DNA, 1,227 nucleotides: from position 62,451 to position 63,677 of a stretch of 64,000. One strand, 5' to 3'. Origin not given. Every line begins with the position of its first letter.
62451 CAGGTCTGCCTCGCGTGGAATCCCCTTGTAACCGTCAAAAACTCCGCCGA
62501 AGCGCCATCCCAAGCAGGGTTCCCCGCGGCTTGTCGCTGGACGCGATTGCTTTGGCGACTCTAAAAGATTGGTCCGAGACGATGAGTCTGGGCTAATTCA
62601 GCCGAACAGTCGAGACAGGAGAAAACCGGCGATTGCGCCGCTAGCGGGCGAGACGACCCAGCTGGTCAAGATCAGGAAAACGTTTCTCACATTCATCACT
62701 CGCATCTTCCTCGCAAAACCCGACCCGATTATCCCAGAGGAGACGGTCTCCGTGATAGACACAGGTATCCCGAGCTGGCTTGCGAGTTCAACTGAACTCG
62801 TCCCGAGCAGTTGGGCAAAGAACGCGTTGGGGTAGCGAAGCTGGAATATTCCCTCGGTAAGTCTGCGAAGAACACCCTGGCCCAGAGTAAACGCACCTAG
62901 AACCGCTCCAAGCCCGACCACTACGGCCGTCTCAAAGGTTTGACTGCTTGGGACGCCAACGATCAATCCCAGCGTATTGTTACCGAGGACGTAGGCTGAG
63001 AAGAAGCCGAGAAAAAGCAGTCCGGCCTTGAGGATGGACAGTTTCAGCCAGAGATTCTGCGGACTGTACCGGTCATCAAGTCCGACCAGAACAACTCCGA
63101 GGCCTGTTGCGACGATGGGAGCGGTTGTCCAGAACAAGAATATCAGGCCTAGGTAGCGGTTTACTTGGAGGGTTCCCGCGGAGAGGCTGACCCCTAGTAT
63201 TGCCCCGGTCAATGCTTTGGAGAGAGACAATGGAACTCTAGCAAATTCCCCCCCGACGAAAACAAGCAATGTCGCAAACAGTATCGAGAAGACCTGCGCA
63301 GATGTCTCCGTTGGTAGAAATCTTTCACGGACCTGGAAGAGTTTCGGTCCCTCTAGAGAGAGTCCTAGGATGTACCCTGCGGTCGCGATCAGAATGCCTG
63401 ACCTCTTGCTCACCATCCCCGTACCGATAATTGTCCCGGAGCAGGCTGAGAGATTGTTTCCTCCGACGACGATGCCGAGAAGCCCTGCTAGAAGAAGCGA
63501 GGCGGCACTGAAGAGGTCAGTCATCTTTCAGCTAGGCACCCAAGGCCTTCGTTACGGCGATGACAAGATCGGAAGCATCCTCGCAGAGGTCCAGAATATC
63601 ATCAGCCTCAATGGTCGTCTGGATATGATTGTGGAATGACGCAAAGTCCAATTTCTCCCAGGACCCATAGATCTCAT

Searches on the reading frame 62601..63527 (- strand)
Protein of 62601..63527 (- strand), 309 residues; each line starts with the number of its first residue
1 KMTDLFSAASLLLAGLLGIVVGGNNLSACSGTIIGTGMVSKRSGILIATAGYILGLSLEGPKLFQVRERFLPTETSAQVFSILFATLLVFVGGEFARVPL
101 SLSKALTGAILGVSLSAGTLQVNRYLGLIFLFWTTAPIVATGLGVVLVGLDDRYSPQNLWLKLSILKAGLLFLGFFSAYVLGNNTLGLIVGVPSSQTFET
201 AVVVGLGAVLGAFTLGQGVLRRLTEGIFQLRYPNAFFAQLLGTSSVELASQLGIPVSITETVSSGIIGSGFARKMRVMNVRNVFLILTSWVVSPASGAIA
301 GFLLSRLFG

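Call 43: search_protein_families(library=pfam, proteins=[window:62601-63527:-], max_evalue=0.0001)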
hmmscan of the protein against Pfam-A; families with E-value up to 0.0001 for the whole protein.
window:62601-63527:- (309 aa): 1 family
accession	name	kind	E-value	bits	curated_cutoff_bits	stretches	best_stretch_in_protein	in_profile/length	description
PF01384.25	PHO4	-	1.7e-30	106.6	33.7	2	172-299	207-349/350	Phosphate transporter family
